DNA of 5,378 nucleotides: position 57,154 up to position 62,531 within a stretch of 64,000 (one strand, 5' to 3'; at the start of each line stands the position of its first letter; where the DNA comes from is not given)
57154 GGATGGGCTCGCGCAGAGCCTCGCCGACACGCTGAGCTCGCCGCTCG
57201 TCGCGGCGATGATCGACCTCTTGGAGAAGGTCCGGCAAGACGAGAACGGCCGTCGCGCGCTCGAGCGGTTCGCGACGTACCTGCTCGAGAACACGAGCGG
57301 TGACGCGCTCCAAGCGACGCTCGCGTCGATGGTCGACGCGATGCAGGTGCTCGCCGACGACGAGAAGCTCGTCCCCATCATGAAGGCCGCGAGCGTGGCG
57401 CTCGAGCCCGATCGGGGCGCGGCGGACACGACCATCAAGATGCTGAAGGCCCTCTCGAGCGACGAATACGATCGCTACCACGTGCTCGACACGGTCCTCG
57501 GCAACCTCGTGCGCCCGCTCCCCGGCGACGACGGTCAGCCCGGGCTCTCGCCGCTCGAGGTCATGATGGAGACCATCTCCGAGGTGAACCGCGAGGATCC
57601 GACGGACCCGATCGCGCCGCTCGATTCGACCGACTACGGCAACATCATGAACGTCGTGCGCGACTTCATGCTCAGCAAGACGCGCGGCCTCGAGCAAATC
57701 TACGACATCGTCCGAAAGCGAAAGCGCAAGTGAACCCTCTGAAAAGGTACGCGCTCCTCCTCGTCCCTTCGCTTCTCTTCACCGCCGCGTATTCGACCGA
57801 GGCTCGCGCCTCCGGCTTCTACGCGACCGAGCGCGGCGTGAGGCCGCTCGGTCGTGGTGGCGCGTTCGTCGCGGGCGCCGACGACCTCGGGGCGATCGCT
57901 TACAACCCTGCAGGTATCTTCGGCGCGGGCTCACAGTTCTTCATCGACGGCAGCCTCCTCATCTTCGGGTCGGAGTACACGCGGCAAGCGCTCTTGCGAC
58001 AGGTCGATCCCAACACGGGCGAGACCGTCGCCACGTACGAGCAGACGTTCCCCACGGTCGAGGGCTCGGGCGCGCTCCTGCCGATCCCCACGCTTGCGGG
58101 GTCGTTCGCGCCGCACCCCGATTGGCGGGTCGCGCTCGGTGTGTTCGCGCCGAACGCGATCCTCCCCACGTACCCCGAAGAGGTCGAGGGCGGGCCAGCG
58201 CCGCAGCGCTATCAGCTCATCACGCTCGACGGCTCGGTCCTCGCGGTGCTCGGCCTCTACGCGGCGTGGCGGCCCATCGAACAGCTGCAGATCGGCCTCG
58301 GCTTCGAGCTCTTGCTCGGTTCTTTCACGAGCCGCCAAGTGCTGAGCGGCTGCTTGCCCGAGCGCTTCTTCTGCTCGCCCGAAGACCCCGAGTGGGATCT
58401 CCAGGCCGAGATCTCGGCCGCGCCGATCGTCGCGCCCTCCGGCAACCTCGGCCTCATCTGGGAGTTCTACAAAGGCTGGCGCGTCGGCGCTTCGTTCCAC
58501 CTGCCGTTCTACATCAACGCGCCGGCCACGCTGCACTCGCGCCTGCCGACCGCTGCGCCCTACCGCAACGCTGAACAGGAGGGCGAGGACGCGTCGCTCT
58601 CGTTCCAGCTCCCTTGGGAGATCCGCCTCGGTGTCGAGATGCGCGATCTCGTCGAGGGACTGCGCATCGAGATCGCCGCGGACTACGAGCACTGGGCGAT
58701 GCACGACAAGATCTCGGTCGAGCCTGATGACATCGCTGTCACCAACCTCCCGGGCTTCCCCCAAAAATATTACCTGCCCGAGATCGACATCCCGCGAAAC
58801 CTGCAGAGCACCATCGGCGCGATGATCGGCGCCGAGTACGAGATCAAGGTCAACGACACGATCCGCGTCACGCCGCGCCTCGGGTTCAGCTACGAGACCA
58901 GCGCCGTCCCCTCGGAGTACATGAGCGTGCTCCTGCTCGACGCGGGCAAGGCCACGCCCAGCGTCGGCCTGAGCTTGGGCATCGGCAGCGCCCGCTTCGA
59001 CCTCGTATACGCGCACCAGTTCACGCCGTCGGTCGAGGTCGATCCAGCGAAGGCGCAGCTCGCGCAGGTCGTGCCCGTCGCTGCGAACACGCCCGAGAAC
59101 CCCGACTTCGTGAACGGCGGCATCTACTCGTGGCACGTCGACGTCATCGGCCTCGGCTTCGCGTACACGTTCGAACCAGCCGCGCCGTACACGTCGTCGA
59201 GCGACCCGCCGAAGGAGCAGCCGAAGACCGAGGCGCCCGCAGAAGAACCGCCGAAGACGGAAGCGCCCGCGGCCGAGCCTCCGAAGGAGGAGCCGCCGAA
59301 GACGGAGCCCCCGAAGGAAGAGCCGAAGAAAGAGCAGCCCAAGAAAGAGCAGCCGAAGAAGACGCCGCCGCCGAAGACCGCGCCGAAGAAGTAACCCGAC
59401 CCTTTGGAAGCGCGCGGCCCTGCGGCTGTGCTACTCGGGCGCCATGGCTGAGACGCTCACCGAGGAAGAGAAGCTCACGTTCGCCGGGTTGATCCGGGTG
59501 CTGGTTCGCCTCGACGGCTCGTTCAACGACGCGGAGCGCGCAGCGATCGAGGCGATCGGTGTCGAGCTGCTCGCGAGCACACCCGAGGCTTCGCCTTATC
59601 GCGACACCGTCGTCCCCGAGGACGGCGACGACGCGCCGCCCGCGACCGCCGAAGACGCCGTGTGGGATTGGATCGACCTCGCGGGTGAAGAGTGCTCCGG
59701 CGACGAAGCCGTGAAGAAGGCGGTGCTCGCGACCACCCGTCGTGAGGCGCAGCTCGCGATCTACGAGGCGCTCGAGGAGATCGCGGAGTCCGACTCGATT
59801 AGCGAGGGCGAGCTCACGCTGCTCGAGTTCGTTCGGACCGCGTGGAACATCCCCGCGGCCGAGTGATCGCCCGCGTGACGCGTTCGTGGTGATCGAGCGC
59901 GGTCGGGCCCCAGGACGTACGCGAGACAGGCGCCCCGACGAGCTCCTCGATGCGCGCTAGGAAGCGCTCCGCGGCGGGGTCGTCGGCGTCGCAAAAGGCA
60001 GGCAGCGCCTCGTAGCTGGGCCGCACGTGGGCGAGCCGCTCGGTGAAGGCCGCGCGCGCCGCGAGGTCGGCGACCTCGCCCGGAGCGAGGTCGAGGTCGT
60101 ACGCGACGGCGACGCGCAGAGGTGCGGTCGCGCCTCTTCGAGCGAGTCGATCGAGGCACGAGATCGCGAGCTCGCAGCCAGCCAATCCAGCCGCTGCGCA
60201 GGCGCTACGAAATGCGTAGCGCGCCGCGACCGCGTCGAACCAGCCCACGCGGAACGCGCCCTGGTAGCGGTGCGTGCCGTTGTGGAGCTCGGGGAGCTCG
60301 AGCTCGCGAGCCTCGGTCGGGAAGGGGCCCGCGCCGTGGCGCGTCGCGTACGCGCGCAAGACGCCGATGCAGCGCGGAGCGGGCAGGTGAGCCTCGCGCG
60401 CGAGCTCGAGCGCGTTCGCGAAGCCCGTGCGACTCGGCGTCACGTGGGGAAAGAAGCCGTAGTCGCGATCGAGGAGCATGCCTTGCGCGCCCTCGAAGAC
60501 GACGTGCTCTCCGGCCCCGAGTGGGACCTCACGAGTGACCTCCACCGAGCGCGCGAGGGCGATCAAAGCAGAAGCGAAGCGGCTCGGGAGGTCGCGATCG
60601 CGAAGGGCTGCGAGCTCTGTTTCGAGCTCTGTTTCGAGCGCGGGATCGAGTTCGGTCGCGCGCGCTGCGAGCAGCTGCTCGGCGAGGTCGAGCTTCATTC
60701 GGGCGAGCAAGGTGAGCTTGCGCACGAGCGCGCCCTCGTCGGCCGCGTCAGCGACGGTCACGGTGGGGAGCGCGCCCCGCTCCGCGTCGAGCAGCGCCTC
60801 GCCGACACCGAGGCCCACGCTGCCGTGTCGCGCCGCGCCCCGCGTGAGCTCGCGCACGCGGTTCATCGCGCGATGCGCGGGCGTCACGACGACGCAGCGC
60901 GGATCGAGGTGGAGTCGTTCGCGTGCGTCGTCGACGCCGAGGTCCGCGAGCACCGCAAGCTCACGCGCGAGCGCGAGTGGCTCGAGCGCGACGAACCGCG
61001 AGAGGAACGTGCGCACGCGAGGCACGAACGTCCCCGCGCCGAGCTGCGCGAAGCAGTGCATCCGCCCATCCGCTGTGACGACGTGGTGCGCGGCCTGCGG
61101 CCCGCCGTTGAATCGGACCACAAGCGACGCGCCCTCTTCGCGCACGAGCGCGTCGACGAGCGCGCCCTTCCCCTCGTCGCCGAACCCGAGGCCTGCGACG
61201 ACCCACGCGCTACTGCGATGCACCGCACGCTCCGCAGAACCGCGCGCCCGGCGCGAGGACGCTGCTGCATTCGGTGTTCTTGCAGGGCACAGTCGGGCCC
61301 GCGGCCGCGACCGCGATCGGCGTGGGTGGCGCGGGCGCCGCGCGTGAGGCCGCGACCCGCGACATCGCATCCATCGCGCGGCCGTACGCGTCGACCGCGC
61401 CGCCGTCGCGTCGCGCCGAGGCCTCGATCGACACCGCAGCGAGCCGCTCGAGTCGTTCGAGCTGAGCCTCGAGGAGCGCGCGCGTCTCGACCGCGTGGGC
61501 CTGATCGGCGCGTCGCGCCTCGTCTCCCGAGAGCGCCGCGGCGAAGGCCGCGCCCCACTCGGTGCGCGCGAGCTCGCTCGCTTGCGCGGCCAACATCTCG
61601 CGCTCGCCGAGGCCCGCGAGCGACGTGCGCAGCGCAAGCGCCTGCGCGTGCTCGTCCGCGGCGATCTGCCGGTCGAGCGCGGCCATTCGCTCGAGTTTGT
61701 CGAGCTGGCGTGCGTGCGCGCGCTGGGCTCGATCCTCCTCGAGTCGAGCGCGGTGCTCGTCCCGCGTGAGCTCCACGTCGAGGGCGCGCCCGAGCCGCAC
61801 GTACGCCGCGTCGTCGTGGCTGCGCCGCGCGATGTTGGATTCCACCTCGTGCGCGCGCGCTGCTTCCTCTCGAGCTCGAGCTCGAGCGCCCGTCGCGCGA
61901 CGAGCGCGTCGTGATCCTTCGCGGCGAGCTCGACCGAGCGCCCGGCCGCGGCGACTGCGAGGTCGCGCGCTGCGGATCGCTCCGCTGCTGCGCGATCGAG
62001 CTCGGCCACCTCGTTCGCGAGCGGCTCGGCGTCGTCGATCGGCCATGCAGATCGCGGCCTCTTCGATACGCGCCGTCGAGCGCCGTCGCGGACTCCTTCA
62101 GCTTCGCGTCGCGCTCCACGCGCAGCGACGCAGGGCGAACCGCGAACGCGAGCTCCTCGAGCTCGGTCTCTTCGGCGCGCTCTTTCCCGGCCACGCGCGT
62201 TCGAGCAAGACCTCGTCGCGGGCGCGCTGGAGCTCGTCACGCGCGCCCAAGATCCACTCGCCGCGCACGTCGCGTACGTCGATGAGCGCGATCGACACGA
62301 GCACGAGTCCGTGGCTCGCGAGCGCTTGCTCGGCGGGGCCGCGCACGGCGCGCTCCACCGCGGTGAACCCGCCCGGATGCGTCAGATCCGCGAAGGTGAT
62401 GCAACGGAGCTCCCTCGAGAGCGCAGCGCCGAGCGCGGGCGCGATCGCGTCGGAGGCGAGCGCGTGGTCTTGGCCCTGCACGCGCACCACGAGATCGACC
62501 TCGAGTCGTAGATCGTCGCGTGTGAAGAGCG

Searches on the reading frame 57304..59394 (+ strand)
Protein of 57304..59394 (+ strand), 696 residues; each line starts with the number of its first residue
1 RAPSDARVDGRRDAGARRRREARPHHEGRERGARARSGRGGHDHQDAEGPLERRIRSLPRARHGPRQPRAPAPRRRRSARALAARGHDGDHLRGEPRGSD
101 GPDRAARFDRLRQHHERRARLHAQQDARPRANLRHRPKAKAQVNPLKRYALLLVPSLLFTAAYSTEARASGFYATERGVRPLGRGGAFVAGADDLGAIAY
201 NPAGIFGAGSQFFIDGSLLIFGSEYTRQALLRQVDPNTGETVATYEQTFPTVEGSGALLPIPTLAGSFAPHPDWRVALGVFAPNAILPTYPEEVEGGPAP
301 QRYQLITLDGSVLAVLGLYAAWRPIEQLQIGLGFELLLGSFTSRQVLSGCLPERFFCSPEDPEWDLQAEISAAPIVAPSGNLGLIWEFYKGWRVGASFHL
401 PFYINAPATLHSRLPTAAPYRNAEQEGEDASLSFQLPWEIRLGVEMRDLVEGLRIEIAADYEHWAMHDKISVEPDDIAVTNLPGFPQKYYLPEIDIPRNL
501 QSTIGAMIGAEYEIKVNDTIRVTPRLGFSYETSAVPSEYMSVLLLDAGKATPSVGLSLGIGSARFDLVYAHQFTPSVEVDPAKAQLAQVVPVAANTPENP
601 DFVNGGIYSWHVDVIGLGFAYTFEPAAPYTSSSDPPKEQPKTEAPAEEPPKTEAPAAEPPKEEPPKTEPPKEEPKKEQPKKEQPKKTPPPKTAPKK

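Call 92: search_protein_families(library=pfam, proteins=[window:57304-59394:+], max_evalue=0.001)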
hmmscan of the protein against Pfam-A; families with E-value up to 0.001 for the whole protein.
window:57304-59394:+ (696 aa): 1 family
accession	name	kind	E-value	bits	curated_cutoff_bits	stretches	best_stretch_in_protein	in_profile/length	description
PF03349.22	Toluene_X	-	3.1e-16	59.3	29.7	1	161-586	2-396/421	Outer membrane protein transport protein (OMPP1/FadL/TodX)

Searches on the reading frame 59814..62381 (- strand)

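Call 92: search_protein_families(library=pfam, proteins=[window:59814-62381:-], max_evalue=0.001)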
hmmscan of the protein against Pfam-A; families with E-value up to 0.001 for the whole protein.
window:59814-62381:- (855 aa): 1 family
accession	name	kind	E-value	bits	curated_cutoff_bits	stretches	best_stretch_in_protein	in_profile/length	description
PF00709.27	Adenylsucc_synt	-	4.7e-63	213.8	27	1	394-827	1-411/416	Adenylosuccinate synthetase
